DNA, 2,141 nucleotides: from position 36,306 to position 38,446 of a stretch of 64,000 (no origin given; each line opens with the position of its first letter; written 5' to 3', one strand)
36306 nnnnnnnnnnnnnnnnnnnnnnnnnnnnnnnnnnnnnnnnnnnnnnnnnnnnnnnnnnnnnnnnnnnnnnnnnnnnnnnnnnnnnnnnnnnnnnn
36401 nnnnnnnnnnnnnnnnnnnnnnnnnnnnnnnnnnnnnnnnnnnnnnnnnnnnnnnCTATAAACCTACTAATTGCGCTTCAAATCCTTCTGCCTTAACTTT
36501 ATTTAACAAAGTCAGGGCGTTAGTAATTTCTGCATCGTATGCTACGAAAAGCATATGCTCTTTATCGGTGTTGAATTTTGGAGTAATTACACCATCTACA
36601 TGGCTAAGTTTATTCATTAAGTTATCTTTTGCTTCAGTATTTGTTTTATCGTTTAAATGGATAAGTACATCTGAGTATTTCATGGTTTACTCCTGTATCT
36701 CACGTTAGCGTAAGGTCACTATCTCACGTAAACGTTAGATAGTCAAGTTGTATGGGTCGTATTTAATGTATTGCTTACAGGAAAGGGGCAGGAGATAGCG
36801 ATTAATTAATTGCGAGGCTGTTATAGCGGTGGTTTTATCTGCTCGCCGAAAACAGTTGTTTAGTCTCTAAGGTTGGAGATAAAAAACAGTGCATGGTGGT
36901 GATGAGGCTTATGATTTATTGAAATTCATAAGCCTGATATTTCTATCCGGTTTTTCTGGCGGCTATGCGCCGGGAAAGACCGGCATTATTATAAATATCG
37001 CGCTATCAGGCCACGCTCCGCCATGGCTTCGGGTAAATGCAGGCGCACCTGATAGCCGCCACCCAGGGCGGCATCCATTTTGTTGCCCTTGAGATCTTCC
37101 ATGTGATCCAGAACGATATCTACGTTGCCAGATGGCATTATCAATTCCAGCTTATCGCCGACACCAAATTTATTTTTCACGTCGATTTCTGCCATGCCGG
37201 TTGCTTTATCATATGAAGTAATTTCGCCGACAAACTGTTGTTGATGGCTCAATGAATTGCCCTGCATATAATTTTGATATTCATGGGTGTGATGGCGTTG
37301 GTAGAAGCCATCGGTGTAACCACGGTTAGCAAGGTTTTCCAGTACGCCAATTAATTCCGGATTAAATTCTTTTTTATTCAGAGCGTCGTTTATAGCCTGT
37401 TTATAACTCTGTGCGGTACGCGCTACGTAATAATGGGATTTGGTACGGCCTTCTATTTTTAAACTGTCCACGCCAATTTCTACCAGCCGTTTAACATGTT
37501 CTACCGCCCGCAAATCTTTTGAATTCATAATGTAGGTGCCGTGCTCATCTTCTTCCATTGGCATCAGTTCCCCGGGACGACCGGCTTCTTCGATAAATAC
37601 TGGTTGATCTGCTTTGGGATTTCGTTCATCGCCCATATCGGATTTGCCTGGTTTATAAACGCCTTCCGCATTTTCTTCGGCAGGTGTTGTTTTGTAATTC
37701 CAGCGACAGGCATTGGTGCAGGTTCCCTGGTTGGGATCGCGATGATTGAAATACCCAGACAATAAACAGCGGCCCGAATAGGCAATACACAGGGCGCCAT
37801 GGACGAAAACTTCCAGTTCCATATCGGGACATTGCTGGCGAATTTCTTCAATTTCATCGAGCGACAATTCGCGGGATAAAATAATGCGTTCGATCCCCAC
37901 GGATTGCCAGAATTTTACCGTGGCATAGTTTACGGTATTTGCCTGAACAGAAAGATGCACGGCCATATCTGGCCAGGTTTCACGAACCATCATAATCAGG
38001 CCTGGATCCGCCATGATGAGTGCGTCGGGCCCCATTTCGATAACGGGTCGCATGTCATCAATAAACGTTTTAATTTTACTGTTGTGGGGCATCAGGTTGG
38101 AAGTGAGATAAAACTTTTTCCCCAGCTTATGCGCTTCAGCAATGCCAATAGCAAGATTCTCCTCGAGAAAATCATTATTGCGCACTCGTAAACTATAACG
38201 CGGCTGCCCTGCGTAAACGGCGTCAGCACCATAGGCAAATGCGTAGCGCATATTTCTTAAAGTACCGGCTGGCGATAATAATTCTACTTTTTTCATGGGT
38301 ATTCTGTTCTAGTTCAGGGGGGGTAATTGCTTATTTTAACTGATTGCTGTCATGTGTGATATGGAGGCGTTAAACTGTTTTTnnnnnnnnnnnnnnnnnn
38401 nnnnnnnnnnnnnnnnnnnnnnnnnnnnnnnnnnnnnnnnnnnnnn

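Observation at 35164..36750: Three-gene operon of unknown function: 75-aa protein, MerR regulator with C-terminal CxxC-x8-CxxC, 265-aa unknown protein; direct repeats in its promoter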

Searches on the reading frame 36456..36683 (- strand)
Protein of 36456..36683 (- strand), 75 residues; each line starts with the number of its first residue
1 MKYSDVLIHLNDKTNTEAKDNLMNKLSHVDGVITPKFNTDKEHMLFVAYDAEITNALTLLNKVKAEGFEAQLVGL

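Call 3: search_protein_families(library=pfam, proteins=[window:36456-36683:-], max_evalue=1)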
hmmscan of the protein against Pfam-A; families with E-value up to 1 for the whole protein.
window:36456-36683:- (75 aa): 2 families
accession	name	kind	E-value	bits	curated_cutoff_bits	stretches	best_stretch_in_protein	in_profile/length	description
PF01674.24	Lipase_2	-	0.15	12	20.3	1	3-71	149-217/219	Lipase (class 2)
PF22524.2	Nlrc4-like_WHD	-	0.19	11.9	27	1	29-66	14-49/56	Nlrc4-like, winged helix domain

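Call 4: search_protein_families(library=ncbifam, proteins=[window:36456-36683:-], max_evalue=1)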
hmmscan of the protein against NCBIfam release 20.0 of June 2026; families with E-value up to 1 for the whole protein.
window:36456-36683:- (75 aa): 3 families
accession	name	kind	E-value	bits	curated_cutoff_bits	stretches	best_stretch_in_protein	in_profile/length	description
NF033794.2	chaper_CopZ_Eh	exception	0.031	14.4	95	1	24-72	20-67/68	copper chaperone CopZ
TIGR02052.1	MerP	equivalog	0.11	13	92.55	1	25-69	44-87/92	mercury resistance system periplasmic binding protein MerP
NF033556.1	MerTP_fusion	equivalog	0.17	11.5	180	1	7-70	123-185/186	mercuric transport protein MerTP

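Call 26: find_homologous_proteins(query=window:36456-36683:-)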
Query window:36456-36683:- (75 aa): 2 proteins with E <= 0.001 among 3 candidates.
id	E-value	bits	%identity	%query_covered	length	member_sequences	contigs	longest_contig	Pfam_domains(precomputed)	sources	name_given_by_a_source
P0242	2.8e-41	156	100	100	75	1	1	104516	-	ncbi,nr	ncbi:MAG: hypothetical protein OQL06_08045 [Gammaproteobacteria bacterium]|nr:hypothetical protein [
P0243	6.8e-18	82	55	100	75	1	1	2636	-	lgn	-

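Call 28: search_solved_structures(query=window:36456-36683:-, max_evalue=10, show_alignments=2)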
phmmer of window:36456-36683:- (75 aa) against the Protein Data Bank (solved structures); distinct sequences matched with E-value up to 10: 4.
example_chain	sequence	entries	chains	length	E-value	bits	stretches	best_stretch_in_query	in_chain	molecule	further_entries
3mx3_A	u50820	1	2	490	0.52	14.4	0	31-54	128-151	SusD homolog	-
4wce_D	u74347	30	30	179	1.2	13.3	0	9-39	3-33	50S ribosomal protein L5 | Large ribosomal subunit protein uL5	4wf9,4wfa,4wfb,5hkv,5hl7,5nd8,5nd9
6fxc_AF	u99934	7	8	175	1.5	13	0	10-38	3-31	50S ribosomal protein L5 | Large ribosomal subunit protein uL5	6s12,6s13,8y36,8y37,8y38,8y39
6gos_D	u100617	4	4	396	1.9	12.6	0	6-34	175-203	Microcin B17-processing protein McbD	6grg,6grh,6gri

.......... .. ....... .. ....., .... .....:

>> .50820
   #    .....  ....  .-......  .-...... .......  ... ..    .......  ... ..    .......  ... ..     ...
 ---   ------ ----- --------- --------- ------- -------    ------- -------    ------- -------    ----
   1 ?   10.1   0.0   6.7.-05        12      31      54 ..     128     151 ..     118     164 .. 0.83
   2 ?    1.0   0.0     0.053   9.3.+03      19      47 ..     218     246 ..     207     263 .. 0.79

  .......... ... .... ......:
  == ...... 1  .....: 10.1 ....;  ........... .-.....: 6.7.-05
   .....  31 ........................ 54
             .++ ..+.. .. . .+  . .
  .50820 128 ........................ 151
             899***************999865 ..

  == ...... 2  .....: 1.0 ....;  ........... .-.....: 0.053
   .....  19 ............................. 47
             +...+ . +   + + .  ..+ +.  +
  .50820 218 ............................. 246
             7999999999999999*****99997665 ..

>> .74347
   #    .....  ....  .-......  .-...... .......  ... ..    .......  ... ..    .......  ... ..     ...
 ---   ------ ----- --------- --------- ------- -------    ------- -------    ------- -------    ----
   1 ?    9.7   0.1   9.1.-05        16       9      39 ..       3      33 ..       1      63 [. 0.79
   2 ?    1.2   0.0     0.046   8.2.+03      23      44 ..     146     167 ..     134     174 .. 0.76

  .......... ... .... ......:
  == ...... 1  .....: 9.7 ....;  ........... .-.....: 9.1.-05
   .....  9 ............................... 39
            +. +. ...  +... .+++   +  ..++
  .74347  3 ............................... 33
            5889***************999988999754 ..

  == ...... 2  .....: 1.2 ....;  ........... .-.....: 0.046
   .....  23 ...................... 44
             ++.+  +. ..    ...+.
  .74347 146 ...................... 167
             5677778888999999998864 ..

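Call 31: find_homologous_proteins(query=A2, max_evalue=0.01)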
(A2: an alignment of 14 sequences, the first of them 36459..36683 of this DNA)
Query A2 (14 sequences) (75 aa, profile of the alignment): 169 proteins with E <= 0.01 among 827 candidates; the best 120 are listed.
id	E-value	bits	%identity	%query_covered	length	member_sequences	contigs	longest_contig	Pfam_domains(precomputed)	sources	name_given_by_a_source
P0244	5.9e-31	125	56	100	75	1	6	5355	-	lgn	-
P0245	7.1e-31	124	56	100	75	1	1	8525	-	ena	-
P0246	1.7e-30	123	55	100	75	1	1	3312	-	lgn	-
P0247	1.7e-30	123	48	100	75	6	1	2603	-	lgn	-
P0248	3.1e-30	122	45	100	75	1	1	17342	-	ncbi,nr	ncbi:MAG: hypothetical protein OQK46_00780 [Gammaproteobacteria bacterium]|nr:hypothetical protein [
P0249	3.3e-30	122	47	100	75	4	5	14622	-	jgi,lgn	-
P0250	3.4e-30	122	51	100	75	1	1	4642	-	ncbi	ncbi:MAG: hypothetical protein ABFS32_19065 [Bacteroidota bacterium]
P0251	4.1e-30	122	47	100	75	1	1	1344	-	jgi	jgi:hypothetical protein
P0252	6.2e-30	121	51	100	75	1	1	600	-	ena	-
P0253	7.7e-30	121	52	100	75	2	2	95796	-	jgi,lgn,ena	-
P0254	8.2e-30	121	51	100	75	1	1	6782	-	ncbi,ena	-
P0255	9.1e-30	121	51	100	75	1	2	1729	-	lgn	-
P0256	1.0e-29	121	51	100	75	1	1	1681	-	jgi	-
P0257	1.1e-29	121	44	100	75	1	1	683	-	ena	-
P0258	2.8e-29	119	47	100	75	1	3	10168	-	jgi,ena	jgi:hypothetical protein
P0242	4.3e-27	112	100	100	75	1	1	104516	-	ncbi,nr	ncbi:MAG: hypothetical protein OQL06_08045 [Gammaproteobacteria bacterium]|nr:hypothetical protein [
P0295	2.2e-26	110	28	95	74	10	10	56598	-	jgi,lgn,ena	jgi:hypothetical protein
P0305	7.8e-26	108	53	100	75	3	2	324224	-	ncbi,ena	-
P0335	1.3e-24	104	49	100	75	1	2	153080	-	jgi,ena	-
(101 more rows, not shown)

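Call 32: find_encoding_contigs(protein=P0305, flank=5000, max_places=2)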
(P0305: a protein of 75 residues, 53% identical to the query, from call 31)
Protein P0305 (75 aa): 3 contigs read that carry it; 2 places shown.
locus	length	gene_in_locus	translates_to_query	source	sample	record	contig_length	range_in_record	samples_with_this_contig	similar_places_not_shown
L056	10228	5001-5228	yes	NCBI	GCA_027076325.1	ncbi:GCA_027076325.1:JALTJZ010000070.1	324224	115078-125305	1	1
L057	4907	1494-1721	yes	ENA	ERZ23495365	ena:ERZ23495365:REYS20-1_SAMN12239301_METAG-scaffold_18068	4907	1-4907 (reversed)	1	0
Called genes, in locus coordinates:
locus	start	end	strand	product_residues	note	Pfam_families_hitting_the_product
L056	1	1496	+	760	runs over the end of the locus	PF08267:Meth_synt_1, PF01717:Meth_synt_2, PF08267:Meth_synt_1 (weak)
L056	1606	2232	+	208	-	PF01726:LexA_DNA_bind, PF00717:Peptidase_S24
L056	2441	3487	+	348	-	PF06114:Peptidase_M78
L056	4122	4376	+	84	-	PF04014:MazE_antitoxin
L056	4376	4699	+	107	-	PF02452:PemK_toxin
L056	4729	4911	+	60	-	-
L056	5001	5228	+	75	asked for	-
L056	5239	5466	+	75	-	PF01206:TusA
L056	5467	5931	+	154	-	PF00376:MerR, PF13411:MerR_1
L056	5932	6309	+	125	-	PF14534:DUF4440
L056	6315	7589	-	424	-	PF02403:Seryl_tRNA_N, PF00587:tRNA-synt_2b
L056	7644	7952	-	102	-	PF02641:DUF190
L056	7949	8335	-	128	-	PF02537:CRCB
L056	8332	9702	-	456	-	PF05496:RuvB_N, PF01078:Mg_chelatase (faint), PF00004:AAA, PF07728:AAA_5 (faint), PF16193:AAA_assoc_2, PF12002:MgsA_C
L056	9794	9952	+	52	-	-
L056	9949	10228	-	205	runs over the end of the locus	PF02661:Fic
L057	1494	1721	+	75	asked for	-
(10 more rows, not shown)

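Call 33: find_encoding_contigs(protein=P0335, flank=5000, max_places=2)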
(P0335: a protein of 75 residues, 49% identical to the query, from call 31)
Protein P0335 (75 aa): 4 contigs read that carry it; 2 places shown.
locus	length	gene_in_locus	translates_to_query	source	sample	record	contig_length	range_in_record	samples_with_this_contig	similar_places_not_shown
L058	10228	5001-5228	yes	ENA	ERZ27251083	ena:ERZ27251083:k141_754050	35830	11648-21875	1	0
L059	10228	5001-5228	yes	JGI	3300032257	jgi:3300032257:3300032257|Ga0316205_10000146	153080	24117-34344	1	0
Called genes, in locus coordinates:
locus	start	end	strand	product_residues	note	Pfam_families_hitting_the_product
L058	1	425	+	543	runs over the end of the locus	PF02653:BPD_transp_2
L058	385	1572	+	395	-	PF02653:BPD_transp_2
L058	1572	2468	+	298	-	PF02463:SMC_N (weak), PF13476:AAA_23 (faint), PF00005:ABC_tran, PF13304:AAA_21 (faint), PF12399:BCA_ABC_TP_C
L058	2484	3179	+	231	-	PF00005:ABC_tran, PF13304:AAA_21 (faint)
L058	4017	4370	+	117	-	PF07237:DUF1428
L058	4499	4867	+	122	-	-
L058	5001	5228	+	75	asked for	-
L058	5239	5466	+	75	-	PF01206:TusA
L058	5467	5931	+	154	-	PF00376:MerR, PF13411:MerR_1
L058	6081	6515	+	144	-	PF01047:MarR, PF12802:MarR_2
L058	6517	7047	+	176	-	PF01243:PNPOx_N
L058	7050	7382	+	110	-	-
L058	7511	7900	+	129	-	PF14552:Tautomerase_2, PF01361:Tautomerase (weak)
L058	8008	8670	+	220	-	PF01209:Ubie_methyltran, PF05175:MTS, PF13489:Methyltransf_23, PF13847:Methyltransf_31, PF08241:Methyltransf_11, PF08242:Methyltransf_12, PF13649:Methyltransf_25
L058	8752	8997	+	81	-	-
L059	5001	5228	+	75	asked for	-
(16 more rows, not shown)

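Call 34: find_encoding_contigs(protein=P0295, flank=5000, max_places=3)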
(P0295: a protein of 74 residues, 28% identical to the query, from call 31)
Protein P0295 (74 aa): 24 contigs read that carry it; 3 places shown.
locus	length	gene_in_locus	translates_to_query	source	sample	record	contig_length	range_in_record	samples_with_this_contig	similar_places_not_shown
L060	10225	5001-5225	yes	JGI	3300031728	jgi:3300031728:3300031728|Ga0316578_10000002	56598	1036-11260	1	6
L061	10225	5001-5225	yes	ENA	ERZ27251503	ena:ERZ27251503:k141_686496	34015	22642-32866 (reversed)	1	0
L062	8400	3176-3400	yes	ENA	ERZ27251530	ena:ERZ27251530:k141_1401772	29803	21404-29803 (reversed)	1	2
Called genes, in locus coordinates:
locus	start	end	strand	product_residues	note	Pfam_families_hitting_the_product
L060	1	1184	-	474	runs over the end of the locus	PF12161:HsdM_N, PF02384:N6_Mtase, PF01170:UPF0020 (weak)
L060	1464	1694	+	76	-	PF19891:DUF6364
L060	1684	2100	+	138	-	PF01850:PIN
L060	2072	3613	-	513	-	PF12161:HsdM_N, PF02384:N6_Mtase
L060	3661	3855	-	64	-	-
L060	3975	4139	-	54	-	-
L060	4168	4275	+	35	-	-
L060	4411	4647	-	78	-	-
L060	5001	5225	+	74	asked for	-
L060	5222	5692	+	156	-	PF00376:MerR, PF13411:MerR_1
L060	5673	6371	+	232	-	-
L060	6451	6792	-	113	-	PF04993:TfoX_N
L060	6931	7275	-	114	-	PF04358:DsrC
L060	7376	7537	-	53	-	-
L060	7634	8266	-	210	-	PF04364:DNA_pol3_chi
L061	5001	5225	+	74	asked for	-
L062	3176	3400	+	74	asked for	-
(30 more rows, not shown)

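Call 48: predict_structure(alignment_id=A3)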
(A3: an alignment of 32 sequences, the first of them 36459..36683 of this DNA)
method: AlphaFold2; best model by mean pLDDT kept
length: 75 residues; sequences in the alignment: 32
mean_pLDDT: 89.5   pTM: 0.76
mean pLDDT of the five models: 89.5, 89.3, 76.4, 69.0, 67.4
residues with pLDDT >= 90: 54; 70-90: 19; 50-70: 2; < 50: 0
segments of 3 or more residues with pLDDT < 50: none
pLDDT, mean of each block of 10 residues (from residue 1): 86 87 93 89 90 92 93 85
secondary structure, 60 per line:
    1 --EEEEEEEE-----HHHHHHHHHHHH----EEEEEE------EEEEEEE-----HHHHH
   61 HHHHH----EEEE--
elements in order: E3-10 H16-27 E32-37 E44-50 H56-65 E70-73

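Call 50: search_protein_families(library=padloc, proteins=[window:36456-36683:-], max_evalue=0.1)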
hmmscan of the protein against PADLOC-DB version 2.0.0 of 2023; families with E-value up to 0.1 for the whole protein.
window:36456-36683:- (75 aa): 0 families

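Call 64: find_encoding_contigs(protein=P0242, flank=3000, max_places=2)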
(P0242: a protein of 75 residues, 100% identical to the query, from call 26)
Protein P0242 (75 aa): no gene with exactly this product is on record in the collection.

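Call 75: search_protein_families(library=ncbifam, proteins=[L056:5932-6309:+], max_evalue=0.00001)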
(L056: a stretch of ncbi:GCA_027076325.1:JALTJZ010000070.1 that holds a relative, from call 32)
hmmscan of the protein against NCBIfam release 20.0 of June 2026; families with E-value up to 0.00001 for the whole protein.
L056:5932-6309:+ (125 aa): 0 families

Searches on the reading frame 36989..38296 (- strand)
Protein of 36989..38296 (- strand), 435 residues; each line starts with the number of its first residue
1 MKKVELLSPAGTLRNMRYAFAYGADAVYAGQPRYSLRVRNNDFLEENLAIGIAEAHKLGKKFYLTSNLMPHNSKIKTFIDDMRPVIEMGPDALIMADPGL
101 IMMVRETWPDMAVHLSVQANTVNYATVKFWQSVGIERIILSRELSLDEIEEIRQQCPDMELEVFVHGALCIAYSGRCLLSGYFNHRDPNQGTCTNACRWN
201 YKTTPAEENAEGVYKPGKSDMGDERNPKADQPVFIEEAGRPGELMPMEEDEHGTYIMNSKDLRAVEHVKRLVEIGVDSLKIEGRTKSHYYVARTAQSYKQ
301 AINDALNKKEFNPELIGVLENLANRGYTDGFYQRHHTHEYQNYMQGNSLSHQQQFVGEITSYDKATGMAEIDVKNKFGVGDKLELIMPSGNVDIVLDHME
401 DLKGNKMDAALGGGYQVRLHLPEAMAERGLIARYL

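Call 39: search_protein_families(library=pfam, proteins=[window:36989-38296:-], max_evalue=0.001)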
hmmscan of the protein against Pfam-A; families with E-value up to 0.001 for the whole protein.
window:36989-38296:- (435 aa): 2 families
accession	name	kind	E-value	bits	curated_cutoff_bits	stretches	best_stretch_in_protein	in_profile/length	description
PF01136.24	Peptidase_U32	-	3.7e-89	298.4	22.4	1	77-335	3-230/233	Peptidase family U32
PF16325.11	Peptidase_U32_C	-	1.5e-21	76.8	28.2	1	352-433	2-83/83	Peptidase family U32 C-terminal domain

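Call 75: search_protein_families(library=ncbifam, proteins=[window:36989-38296:-], max_evalue=0.00001)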
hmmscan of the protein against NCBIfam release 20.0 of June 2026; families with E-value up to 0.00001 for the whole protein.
window:36989-38296:- (435 aa): 4 families
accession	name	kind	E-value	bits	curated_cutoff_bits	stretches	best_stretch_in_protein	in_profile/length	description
NF011996.0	PRK15452.1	equivalog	5.5e-232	770.4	534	1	1-434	2-442/449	prephenate-dependent tRNA uridine(34) hydroxylase TrhP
NF047963.1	quinone_UbiU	equivalog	6.8e-55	186.5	440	1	4-333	1-327/331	ubiquinone anaerobic biosynthesis protein UbiU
NF047965.1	quinone_UbiV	equivalog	1.8e-15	57.3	275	1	55-198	56-191/292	ubiquinone anaerobic biosynthesis protein UbiV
NF011991.0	PRK15447.1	equivalog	1.8e-14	53.9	283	1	53-198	55-197/302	U32 family peptidase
